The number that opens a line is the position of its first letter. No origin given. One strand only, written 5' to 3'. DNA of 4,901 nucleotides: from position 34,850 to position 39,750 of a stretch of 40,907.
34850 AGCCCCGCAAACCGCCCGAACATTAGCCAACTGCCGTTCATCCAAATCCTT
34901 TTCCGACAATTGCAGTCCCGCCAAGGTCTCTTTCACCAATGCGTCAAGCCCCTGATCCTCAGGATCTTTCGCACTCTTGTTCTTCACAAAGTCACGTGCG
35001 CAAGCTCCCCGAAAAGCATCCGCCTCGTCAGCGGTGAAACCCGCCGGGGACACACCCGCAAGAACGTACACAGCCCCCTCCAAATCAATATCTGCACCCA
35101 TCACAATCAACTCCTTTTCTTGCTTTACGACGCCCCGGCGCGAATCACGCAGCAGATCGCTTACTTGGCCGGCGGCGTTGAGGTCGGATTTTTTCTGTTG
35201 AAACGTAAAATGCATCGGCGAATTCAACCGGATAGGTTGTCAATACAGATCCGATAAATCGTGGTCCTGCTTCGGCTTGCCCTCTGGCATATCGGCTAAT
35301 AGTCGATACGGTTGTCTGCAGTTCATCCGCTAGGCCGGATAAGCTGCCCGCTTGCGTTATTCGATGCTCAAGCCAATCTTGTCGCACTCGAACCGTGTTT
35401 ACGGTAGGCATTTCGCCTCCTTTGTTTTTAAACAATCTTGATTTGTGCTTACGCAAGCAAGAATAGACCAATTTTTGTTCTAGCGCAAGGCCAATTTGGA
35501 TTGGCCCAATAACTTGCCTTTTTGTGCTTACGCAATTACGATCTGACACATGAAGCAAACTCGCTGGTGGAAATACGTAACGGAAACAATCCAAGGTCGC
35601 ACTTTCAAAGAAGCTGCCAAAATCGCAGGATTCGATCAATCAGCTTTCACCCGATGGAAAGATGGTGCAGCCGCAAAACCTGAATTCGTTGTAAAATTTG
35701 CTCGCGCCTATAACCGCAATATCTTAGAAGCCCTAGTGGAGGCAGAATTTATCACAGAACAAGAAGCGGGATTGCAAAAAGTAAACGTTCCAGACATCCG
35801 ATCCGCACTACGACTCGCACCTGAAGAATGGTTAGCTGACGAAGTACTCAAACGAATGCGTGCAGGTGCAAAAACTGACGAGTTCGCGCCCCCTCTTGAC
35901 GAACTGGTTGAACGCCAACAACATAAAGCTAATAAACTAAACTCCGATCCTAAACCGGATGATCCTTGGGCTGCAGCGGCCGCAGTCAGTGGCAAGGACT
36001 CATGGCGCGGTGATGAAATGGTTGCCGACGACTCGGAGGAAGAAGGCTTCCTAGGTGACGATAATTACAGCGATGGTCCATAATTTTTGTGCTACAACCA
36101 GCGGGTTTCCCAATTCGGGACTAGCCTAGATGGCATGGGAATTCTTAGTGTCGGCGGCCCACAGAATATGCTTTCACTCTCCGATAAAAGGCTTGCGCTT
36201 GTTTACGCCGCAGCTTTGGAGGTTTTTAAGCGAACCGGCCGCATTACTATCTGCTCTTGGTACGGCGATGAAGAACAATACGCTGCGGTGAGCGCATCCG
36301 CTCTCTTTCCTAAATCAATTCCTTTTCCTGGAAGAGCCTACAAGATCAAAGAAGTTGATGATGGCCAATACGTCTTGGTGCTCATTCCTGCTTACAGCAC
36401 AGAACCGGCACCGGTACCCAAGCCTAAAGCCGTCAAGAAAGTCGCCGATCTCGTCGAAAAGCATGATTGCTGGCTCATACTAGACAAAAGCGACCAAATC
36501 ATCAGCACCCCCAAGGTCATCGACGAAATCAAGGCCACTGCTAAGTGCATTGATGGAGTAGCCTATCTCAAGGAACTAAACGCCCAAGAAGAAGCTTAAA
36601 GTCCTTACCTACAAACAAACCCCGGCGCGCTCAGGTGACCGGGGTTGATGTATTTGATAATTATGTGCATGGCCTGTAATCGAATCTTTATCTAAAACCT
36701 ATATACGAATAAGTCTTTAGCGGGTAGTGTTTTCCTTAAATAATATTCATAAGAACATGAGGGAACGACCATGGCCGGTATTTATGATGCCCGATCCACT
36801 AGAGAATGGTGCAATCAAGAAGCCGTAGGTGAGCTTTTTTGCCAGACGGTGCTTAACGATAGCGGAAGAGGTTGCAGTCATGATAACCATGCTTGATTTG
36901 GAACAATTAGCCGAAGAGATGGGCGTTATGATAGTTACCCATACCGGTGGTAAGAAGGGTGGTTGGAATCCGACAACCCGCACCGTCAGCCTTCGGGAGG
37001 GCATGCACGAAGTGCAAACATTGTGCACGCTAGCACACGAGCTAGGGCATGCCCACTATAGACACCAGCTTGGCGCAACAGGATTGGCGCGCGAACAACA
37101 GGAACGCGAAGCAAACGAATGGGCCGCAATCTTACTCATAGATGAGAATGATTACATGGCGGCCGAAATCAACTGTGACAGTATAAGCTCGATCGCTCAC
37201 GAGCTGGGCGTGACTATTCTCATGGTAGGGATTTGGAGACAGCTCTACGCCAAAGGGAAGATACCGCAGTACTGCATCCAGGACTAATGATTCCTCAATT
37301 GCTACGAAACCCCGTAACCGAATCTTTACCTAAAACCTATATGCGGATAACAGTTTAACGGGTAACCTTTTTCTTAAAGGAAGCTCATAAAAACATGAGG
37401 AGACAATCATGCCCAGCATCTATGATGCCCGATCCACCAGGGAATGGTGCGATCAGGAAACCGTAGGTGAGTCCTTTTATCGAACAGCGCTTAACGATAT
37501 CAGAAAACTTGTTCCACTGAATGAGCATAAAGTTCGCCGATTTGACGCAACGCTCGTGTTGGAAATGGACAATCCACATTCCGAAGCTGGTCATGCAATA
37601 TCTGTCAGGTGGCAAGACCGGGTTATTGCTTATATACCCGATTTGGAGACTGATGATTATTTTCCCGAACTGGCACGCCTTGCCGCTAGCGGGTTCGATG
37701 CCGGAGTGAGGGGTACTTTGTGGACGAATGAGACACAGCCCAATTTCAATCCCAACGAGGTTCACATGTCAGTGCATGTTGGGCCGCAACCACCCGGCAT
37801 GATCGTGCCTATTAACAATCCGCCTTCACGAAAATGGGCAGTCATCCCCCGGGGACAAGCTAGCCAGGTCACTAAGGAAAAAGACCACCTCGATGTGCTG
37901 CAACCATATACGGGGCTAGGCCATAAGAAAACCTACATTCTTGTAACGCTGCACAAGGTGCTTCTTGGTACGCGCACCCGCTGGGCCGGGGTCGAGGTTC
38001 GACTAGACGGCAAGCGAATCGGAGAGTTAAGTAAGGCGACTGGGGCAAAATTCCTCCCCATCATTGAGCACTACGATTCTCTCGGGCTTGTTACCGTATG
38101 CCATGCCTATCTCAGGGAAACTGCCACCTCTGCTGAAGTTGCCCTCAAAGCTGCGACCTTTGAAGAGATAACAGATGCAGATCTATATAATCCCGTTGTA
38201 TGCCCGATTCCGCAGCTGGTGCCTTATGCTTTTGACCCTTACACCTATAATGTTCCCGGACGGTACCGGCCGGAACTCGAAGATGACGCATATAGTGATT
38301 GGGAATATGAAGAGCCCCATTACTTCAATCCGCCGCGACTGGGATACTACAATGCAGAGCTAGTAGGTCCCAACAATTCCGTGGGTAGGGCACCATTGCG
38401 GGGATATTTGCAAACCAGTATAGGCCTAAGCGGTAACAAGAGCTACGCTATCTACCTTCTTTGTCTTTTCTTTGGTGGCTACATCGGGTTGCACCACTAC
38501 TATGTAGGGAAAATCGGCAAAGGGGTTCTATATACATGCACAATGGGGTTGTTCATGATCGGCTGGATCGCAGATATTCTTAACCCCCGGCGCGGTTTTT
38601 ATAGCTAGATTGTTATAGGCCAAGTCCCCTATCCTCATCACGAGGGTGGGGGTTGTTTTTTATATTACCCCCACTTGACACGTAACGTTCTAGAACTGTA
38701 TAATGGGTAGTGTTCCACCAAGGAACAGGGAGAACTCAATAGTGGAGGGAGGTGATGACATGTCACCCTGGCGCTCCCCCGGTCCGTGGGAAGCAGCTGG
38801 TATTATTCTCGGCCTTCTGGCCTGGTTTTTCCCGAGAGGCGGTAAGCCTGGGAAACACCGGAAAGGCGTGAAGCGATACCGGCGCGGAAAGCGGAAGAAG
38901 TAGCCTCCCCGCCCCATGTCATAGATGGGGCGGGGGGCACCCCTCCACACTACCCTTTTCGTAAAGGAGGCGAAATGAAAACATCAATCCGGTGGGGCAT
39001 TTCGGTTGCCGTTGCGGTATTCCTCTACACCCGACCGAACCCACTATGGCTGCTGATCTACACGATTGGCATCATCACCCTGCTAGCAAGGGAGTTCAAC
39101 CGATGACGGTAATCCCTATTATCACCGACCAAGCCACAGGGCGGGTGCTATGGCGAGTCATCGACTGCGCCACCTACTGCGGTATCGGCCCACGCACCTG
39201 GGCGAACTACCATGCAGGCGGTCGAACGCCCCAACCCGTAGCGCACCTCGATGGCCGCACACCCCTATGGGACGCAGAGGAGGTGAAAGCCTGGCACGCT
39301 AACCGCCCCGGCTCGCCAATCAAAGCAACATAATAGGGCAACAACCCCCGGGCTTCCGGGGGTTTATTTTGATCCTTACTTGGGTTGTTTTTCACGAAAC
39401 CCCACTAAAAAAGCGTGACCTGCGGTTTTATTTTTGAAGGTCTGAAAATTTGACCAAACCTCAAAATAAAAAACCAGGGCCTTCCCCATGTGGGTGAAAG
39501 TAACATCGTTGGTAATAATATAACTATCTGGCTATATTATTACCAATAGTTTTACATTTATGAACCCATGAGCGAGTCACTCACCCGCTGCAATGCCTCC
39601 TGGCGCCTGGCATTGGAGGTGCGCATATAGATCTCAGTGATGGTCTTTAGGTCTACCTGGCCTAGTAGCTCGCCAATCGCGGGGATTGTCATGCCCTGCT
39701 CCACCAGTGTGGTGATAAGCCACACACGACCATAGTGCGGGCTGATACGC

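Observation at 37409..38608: Membrane-anchored HIRAN-like / TM2-domain protein in the repressor-to-integrase block: candidate undescribed prophage exclusion or defence factor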

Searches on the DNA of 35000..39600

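Call 82: search_rna_families(source=window, start=35000, end=39600, threshold=evalue, max_evalue=1)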
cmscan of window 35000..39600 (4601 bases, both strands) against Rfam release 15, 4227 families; matches with E-value up to 1: 0.
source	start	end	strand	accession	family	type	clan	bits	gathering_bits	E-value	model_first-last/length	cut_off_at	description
